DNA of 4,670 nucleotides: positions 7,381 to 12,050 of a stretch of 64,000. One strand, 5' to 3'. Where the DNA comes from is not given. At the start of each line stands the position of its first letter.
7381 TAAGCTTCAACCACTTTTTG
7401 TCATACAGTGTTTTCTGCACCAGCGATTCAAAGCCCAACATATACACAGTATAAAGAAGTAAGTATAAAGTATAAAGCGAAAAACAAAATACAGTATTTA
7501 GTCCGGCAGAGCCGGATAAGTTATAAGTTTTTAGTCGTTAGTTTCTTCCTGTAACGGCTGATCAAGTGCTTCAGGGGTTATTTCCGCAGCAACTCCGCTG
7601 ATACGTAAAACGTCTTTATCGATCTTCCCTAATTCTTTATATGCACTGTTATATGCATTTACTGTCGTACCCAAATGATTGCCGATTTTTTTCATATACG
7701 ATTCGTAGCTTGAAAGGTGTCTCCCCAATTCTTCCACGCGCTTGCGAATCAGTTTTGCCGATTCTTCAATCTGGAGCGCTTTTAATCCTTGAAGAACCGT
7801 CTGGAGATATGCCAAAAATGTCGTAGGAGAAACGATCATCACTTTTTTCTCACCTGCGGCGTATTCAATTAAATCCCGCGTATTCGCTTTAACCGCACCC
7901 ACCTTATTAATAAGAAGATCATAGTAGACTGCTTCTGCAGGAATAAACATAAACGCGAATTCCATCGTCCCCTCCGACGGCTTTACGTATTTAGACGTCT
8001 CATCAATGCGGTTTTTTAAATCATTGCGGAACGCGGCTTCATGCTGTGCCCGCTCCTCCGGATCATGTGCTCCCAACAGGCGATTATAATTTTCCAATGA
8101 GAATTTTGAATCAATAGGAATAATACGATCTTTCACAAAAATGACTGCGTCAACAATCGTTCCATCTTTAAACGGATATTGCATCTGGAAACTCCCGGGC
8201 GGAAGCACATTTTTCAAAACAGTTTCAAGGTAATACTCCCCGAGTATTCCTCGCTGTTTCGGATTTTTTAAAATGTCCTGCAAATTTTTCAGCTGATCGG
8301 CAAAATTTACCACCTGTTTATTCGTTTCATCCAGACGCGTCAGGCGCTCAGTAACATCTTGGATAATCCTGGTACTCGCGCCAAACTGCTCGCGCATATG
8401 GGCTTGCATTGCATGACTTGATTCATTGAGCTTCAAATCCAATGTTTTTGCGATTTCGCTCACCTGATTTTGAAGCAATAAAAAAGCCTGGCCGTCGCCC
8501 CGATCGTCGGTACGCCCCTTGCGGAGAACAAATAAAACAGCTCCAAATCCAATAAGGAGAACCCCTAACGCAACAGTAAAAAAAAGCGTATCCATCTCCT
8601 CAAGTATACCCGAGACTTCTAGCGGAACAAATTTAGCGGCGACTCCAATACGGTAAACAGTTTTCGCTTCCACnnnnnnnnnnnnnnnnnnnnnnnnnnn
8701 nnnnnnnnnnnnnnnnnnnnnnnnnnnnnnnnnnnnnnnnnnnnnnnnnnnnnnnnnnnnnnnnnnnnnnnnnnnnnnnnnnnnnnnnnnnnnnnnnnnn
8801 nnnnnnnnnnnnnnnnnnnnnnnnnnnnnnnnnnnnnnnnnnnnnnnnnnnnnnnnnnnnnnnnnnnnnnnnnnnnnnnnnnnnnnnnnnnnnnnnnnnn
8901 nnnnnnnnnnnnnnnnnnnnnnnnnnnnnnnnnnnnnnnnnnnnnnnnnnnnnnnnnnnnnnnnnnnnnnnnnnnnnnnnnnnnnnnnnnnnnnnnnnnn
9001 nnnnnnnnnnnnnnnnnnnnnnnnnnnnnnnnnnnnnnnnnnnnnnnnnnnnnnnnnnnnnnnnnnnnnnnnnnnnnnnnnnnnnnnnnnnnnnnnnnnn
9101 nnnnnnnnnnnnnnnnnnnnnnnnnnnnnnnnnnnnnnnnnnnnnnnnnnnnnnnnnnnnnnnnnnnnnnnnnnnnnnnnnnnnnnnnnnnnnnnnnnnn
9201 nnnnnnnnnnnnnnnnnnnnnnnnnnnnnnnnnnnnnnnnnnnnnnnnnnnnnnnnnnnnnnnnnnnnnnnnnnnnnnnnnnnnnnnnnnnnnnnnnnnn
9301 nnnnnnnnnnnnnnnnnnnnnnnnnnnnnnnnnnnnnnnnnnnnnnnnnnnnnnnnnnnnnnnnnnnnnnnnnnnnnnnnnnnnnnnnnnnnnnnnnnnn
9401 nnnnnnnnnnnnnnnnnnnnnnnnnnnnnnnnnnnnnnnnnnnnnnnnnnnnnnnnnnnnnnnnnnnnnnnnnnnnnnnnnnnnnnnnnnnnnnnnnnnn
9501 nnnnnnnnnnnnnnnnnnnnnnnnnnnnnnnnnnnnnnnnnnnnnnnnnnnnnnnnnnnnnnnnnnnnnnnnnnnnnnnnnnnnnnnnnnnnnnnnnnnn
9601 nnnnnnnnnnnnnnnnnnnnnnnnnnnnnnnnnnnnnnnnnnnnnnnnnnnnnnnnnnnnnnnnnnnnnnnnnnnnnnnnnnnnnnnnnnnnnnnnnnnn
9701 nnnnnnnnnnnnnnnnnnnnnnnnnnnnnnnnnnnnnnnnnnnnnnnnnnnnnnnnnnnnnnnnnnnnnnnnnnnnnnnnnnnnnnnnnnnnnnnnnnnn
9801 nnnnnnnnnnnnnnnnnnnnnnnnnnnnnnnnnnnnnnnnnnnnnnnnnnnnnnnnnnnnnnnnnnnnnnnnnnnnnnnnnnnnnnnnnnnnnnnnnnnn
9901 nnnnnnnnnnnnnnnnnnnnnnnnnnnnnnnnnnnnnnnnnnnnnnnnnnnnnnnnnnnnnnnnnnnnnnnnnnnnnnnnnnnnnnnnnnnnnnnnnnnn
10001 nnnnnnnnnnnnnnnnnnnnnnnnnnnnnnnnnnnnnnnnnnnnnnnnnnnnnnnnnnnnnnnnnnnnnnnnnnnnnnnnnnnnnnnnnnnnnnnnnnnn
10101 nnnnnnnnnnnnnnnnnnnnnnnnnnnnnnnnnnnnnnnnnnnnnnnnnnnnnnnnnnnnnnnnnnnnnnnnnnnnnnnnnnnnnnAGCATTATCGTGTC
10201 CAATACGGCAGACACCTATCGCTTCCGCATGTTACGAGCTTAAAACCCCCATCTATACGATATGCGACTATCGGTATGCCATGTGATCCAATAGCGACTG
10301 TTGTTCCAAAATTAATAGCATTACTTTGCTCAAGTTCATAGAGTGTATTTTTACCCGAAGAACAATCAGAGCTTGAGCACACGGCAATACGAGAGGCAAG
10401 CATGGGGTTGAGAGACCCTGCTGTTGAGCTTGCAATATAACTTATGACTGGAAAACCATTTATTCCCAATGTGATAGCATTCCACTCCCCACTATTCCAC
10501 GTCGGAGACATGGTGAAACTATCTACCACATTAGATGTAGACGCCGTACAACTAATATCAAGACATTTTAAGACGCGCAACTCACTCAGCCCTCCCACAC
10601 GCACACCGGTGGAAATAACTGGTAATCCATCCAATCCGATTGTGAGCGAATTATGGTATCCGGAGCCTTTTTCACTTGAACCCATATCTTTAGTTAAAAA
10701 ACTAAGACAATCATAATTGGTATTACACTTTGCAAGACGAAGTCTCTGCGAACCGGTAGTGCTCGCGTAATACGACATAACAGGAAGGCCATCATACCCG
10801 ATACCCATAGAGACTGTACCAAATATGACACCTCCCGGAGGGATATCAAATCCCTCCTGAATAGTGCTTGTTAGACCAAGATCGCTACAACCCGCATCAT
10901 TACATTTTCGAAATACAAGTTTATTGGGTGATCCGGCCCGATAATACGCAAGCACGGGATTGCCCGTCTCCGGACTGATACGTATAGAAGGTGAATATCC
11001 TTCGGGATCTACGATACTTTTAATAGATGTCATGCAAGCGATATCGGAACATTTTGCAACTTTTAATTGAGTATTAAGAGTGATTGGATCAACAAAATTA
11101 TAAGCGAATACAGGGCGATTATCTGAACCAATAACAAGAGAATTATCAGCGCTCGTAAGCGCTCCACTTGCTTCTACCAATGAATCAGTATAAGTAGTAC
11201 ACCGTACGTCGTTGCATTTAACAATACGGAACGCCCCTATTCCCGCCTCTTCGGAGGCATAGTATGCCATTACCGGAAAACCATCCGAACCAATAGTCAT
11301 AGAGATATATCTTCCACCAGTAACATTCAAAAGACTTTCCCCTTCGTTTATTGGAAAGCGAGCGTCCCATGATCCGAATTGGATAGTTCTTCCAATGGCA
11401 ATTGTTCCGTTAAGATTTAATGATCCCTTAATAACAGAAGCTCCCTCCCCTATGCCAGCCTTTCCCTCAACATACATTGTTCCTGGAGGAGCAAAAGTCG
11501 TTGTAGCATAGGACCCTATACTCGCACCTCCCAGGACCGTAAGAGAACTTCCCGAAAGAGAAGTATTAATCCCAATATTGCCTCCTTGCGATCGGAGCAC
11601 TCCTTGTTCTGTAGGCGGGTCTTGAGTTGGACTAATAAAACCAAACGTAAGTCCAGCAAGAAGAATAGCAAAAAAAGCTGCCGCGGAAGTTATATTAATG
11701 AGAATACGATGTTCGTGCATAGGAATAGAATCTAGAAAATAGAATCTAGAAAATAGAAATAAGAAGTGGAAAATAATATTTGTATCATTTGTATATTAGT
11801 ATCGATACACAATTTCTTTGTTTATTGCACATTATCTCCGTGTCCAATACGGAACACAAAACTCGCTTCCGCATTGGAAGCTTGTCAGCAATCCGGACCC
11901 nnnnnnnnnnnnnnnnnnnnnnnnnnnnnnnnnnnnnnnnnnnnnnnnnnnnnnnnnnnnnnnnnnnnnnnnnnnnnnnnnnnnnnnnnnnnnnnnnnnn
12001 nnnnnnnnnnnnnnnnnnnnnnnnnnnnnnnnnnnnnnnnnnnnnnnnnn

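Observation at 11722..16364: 88-bp inverted repeats supply an identical 5' leader to paralog 2 and to recR, bracketing a 4.5-kb segment (paralog 3, cysS, dnaB)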

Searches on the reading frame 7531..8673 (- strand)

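Call 14: search_protein_families(library=pfam, proteins=[window:7531-8673:-])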
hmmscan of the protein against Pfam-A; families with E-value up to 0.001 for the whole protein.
window:7531-8673:- (380 aa): 1 family
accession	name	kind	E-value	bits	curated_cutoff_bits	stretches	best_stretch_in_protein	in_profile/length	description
PF02646.22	RmuC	-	5.9e-55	186.9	26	1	81-349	9-271/291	RmuC family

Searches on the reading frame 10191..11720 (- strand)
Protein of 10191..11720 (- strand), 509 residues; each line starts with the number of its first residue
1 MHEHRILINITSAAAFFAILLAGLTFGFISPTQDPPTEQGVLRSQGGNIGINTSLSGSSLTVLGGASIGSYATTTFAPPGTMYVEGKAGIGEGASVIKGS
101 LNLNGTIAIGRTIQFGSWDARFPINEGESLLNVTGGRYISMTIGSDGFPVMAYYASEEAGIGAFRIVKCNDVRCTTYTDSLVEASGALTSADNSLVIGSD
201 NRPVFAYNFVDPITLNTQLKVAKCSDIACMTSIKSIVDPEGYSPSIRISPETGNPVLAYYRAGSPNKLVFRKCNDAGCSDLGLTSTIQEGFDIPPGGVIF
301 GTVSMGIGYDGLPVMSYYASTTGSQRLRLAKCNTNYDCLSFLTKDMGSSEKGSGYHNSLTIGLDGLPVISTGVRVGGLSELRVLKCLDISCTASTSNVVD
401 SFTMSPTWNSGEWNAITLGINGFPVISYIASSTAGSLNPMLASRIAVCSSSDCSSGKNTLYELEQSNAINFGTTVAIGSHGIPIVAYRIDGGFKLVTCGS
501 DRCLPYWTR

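Call 14: search_protein_families(library=pfam, proteins=[window:10191-11720:-])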
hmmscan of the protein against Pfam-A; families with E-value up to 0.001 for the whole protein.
window:10191-11720:- (509 aa): 0 families

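Call 38: find_homologous_proteins(query=window:10191-11720:-)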
Query window:10191-11720:- (509 aa): 103 proteins with E <= 0.001 among 8000 candidates.
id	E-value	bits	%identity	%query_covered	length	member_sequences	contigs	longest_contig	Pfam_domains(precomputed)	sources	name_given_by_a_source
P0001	0.0e+0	1138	100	100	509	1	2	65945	-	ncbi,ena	ncbi:MAG: hypothetical protein AAB407_00065 [Patescibacteria group bacterium]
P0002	1.1e-42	164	32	72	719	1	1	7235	-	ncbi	-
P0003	2.9e-41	160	34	82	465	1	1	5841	-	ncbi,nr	ncbi:MAG: hypothetical protein NTU61_02605 [Candidatus Altiarchaeota archaeon]|nr:hypothetical prote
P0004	4.1e-41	159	32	75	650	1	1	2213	-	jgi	-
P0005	1.7e-40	157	32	76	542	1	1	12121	-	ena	-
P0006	2.0e-39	154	30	74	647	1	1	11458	-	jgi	-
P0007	3.1e-39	153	30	73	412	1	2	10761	-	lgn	-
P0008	6.0e-37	145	29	73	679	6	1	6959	-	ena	-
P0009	8.3e-37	145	34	73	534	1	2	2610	PF09151.17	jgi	jgi:opacity protein-like surface antigen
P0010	1.3e-36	144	34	73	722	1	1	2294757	-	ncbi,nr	ncbi:MAG: hypothetical protein JSV21_11095 [Nitrospirota bacterium]|nr:MAG: hypothetical protein JSV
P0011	3.1e-35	140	28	73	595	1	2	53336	-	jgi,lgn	jgi:hypothetical protein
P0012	1.2e-34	138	31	70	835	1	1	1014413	PF00395.26,PF08239.18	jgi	-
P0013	1.7e-34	137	32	83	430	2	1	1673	PF09151.17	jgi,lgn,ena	-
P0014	1.8e-34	137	34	72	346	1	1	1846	-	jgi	-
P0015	2.6e-34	137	32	72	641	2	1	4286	-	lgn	-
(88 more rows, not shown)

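Call 94: find_encoding_contigs(protein=window:10191-11720:-, flank=2000, max_places=10)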
Protein window:10191-11720:- (509 aa): 3 contigs read that carry it; 1 place shown.
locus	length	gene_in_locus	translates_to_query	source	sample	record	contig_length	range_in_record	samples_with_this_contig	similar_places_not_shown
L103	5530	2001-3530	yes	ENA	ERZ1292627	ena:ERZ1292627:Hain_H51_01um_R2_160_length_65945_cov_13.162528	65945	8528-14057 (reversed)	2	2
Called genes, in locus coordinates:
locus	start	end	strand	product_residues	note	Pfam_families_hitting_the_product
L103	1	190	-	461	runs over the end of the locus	PF01406:tRNA-synt_1e, PF01921:tRNA-synt_1f (faint), PF09334:tRNA-synt_1g, PF00133:tRNA-synt_1, PF09190:DALR_2 (weak)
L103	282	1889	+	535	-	-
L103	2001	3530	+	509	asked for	-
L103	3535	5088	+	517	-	-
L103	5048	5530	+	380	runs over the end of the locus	PF02646:RmuC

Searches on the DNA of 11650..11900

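Call 92: search_rna_families(source=window, start=11650, end=11900, threshold=evalue, max_evalue=1)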
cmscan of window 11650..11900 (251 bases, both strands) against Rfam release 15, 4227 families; matches with E-value up to 1: 0.
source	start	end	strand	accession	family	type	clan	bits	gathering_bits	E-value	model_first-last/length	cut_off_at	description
